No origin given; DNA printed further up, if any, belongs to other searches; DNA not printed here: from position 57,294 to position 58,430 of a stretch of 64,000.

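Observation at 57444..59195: Tandem paralogs with an invariant C-terminal 24-residue tail maintained despite synonymous nucleotide divergence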

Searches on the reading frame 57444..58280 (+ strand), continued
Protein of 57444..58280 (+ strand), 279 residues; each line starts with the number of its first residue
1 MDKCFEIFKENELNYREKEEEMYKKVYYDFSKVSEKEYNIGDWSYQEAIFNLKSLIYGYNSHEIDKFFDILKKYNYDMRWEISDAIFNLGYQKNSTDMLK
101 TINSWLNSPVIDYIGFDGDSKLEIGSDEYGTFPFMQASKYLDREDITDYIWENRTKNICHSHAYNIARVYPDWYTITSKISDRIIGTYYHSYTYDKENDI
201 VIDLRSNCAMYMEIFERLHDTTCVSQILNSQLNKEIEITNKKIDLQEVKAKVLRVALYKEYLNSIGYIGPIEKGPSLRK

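Call 37: search_solved_structures(query=A3, max_evalue=10, show_alignments=3)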
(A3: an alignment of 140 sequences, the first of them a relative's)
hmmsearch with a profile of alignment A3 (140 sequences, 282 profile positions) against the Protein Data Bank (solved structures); distinct sequences matched with E-value up to 10: 15.
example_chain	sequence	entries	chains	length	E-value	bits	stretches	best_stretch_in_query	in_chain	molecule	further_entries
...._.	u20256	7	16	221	0.18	14.5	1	202-248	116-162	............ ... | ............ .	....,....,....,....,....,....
1yz9_A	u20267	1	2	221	0.22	14.2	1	202-248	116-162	Ribonuclease III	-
2ez6_A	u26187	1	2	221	0.24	14.1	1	202-248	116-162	Ribonuclease III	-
1rc7_A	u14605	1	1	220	0.26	14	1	202-248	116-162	Ribonuclease III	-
1yyo_A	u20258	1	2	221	0.26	14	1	202-248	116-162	Ribonuclease III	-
4fnf_D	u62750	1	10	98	0.97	12.1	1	99-142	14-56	Heat-labile enterotoxin IIB, B chain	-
1qb5_D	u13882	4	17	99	0.97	12.1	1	99-142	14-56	PROTEIN (HEAT LABILE ENTEROTOXIN TYPE IIB B-PENTAMER) | HEAT LABILE ENTEROTOXIN TYPE IIB | HEAT-LABILE ENTEROTOXIN IIB, B CHAIN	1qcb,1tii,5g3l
4fp5_D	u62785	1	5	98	0.98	12.1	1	99-142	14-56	Heat-labile enterotoxin IIB, B chain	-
5g3l_D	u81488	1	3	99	0.98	12.1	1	99-142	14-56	HEAT-LABILE ENTEROTOXIN IIB, B CHAIN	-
8guf_A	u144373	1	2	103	1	12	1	99-142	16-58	Heat-labile enterotoxin IIB, B chain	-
8guf_B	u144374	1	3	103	1.1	11.9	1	99-142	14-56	Heat-labile enterotoxin IIB, B chain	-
4fo2_D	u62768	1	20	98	1.3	11.7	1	100-142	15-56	Heat-labile enterotoxin IIB, B chain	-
6zff_A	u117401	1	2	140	3.8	10.1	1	49-108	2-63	DNA double-strand break repair Rad50 ATPase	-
8g8i_A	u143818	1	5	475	5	9.7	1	36-115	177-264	C3HR3_9r_shift4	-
8ga9_A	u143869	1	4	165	7.8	9.1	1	16-84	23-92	C4HR1_4r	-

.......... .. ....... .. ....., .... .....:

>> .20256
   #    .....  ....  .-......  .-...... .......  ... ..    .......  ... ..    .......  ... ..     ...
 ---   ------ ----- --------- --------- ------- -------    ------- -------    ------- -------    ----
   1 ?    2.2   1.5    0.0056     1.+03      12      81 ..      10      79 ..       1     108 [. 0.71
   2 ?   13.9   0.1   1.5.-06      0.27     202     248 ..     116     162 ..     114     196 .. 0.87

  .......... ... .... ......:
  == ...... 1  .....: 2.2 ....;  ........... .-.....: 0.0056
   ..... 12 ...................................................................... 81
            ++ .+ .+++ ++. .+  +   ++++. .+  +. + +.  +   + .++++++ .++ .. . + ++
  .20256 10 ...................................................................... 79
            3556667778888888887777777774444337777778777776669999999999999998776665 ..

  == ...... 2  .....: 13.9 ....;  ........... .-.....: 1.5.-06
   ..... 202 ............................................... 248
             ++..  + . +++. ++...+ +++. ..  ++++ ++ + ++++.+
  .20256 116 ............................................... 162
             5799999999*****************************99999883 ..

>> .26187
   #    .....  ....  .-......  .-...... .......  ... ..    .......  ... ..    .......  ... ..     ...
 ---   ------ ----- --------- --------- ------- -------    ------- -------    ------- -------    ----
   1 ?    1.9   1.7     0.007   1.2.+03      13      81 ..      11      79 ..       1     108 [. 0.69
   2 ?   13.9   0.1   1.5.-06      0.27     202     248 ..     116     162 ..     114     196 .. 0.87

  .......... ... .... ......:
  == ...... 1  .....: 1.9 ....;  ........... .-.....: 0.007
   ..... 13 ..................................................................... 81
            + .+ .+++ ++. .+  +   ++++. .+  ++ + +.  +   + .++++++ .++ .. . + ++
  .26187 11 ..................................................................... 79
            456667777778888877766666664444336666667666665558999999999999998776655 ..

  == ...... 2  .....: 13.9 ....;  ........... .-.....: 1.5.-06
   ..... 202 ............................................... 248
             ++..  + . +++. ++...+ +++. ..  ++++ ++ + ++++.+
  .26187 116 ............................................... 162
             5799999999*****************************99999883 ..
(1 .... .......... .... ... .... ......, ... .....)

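Call 38: search_protein_families(library=phrogs, proteins=[window:57444-58280:+], max_evalue=1)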
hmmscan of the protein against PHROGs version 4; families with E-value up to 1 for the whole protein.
window:57444-58280:+ (279 aa): 0 families

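Call 39: search_protein_families(library=padloc, proteins=[window:57444-58280:+], max_evalue=1)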
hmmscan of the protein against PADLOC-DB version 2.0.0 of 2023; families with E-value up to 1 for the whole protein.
window:57444-58280:+ (279 aa): 0 families

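Call 41: fold_search(model_id=the predicted structure, library=viral)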
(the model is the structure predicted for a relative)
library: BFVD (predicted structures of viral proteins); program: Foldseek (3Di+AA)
matches with E <= 10: 593; with E <= 0.001: 0
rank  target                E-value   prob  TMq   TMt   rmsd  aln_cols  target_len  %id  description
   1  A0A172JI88            2.1e-02  0.95  0.20  0.36   4.4        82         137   16  Uncharacterized protein [Bacillus phage AR9]
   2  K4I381                2.8e-02  0.28  0.16  0.17  16.5       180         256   15  (no name in the UniProt tables at hand)
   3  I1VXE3                3.3e-02  0.97  0.21  0.32   6.2       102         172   11  (no name in the UniProt tables at hand)
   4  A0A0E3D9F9            3.7e-02  0.20  0.14  0.14  16.9       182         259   13  Bacteriophage T5 Orf172 DNA-binding domain-containing protein [Bacillus phage BCP8-2]
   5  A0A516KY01            1.1e-01  0.93  0.25  0.45   9.1       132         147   13  (no name in the UniProt tables at hand)
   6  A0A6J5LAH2            1.2e-01  0.80  0.22  0.29   6.8       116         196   15  Uncharacterized protein [uncultured Caudovirales phage]
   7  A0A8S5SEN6            2.0e-01  0.35  0.18  0.29   9.8       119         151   13  Uncharacterized protein [Caudovirales sp. ctrNG92]
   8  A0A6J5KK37            2.2e-01  0.54  0.21  0.33   6.8       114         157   16  Uncharacterized protein [uncultured Caudovirales phage]
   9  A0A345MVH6            2.8e-01  0.10  0.15  0.15  14.1       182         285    9  (no name in the UniProt tables at hand)
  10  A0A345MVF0            2.9e-01  0.14  0.15  0.14  12.9       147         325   12  (no name in the UniProt tables at hand)
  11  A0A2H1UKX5            3.1e-01  0.09  0.16  0.17  14.7       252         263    8  Protein kinase [Yersinia phage fPS-53]
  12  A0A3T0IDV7            3.3e-01  0.06  0.14  0.06  18.3       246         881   10  (no name in the UniProt tables at hand)
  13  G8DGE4                3.4e-01  0.11  0.14  0.11  11.6       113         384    9  (no name in the UniProt tables at hand)
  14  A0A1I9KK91            3.4e-01  0.08  0.12  0.19  18.8       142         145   14  Uncharacterized protein [Lactobacillus phage SA-C12]
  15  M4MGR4                3.4e-01  0.06  0.14  0.12  18.0       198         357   13  (no name in the UniProt tables at hand)
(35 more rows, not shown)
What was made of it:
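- BFVD hits with probability 0.93-0.97 are small phage proteins, and another hit (probability 0.47) is named COG3672 transglutaminase-like Cys proteinase (call 41).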

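Call 42: find_encoding_contigs(protein=P0005, flank=8000, max_places=3)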
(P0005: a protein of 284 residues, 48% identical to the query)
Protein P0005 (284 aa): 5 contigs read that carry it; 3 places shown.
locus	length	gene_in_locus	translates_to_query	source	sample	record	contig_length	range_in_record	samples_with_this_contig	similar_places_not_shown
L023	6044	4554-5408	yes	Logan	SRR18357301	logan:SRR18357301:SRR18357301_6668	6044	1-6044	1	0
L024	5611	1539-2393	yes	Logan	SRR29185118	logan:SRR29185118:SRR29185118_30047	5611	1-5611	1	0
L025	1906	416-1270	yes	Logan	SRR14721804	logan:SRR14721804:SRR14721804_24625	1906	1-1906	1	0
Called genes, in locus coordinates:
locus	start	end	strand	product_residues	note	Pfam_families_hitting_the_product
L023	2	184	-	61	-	?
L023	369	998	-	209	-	-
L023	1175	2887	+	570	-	PF06160:EzrA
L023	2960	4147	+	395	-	PF22025:ThiI_fer, PF02926:THUMP, PF02568:ThiI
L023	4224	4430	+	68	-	PF00269:SASP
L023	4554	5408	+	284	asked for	-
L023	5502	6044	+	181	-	?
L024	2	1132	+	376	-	?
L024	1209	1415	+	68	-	PF00269:SASP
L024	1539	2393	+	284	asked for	-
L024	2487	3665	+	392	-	PF00871:Acetate_kinase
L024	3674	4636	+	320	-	PF01368:DHH, PF02272:DHHA1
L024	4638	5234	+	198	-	PF03193:RsgA_GTPase (weak), PF01926:MMR_HSR1, PF02421:FeoB_N (weak), PF00350:Dynamin_N (faint)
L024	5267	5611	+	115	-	?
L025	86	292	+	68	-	PF00269:SASP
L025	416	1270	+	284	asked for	-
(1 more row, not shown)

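Call 47: list_cluster_members(proteins=[P0001, P0004, P0010, P0003, P0007, P0008])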
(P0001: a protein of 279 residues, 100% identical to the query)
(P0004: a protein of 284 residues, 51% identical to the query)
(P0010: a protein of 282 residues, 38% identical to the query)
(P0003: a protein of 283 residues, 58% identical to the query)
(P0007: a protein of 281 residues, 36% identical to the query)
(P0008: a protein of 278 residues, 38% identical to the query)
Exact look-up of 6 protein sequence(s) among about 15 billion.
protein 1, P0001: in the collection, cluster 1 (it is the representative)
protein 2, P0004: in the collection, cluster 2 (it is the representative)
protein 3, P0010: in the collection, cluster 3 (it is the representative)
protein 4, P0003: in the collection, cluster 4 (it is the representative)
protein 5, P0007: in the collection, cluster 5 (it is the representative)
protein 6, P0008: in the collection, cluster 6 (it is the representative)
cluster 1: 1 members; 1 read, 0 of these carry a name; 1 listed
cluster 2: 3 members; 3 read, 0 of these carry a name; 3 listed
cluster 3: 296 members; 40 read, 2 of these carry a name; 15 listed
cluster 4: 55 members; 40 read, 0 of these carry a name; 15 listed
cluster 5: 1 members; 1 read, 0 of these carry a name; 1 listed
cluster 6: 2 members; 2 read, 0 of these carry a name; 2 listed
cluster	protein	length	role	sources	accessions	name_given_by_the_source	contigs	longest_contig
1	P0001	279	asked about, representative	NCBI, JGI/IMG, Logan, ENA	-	-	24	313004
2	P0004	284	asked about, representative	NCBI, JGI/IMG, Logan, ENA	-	-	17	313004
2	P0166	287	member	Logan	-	-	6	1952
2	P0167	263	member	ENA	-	-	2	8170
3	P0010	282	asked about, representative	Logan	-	-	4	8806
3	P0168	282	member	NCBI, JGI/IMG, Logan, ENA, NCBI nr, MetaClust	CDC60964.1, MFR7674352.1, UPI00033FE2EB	MAG: hypothetical protein ACLU02_01850 [Clostridia bacterium] | unknown [Clostridium sp. CAG:417] | status=active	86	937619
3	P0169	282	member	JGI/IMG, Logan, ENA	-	hypothetical protein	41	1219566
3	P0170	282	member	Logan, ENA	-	-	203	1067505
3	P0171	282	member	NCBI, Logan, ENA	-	-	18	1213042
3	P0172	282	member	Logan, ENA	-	-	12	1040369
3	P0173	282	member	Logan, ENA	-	-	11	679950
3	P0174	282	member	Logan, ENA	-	-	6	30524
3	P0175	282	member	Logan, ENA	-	-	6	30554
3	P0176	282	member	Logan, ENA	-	-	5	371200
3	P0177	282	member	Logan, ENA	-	-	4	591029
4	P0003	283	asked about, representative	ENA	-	-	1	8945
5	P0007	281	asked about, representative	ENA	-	-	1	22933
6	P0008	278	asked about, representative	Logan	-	-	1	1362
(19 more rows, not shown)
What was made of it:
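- On Any curated protein family (Pfam-A, NCBIfam, PHROGs, PADLOC): The few family members that carry a name are called 'hypothetical protein' or 'unknown' (call 47).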

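Call 54: find_homologous_proteins(query=A3, max_evalue=0.01)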
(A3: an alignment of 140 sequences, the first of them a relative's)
Query A3 (140 sequences) (279 aa, profile of the alignment): 17 proteins with E <= 0.01 among 5262 candidates.
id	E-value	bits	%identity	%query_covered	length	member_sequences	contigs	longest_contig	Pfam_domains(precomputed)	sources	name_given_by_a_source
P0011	2.6e-97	344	38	94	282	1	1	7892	-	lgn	-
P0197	3.9e-97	343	39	100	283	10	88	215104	-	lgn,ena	-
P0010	4.8e-97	343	38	94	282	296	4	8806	-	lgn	-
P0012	4.9e-97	343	38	86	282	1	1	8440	-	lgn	-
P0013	2.8e-94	334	37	86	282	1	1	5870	-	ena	-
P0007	4.1e-94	333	36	98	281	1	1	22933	-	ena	-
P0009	6.1e-91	323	38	96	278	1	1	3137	-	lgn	-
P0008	7.3e-91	323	38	96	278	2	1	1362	-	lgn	-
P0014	3.9e-87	310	37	94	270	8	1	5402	-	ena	-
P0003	8.5e-86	306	58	100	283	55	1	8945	-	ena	-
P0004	2.6e-85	304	51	100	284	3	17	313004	-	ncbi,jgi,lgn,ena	-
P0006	4.6e-83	297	46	100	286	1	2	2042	-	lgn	-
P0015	5.5e-83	297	37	94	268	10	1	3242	-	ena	-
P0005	5.7e-83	297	48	100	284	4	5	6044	-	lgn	-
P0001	3.0e-82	294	100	100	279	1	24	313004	-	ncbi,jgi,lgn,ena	-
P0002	5.3e-81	290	65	100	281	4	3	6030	-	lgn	-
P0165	2.8e-44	170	24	37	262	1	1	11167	-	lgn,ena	-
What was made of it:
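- Tried and rejected: A search with the large alignment added only two proteins, P0197 and P0165 (call 54).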

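Call 60: search_dna_similar(query=window:57444-58280:+, collection=phages, mode=protein, max_evalue=0.1)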
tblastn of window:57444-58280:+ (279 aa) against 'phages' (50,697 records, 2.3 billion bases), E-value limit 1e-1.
No match.

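Call 61: search_dna_similar(query=window:57444-58280:+, collection=plasmids, mode=protein, max_evalue=0.1)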
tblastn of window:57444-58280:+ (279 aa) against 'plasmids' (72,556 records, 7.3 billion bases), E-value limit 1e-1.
No match.
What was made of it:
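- Tried and rejected: Phage and plasmid search. tblastn found no match (calls 60, 61).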
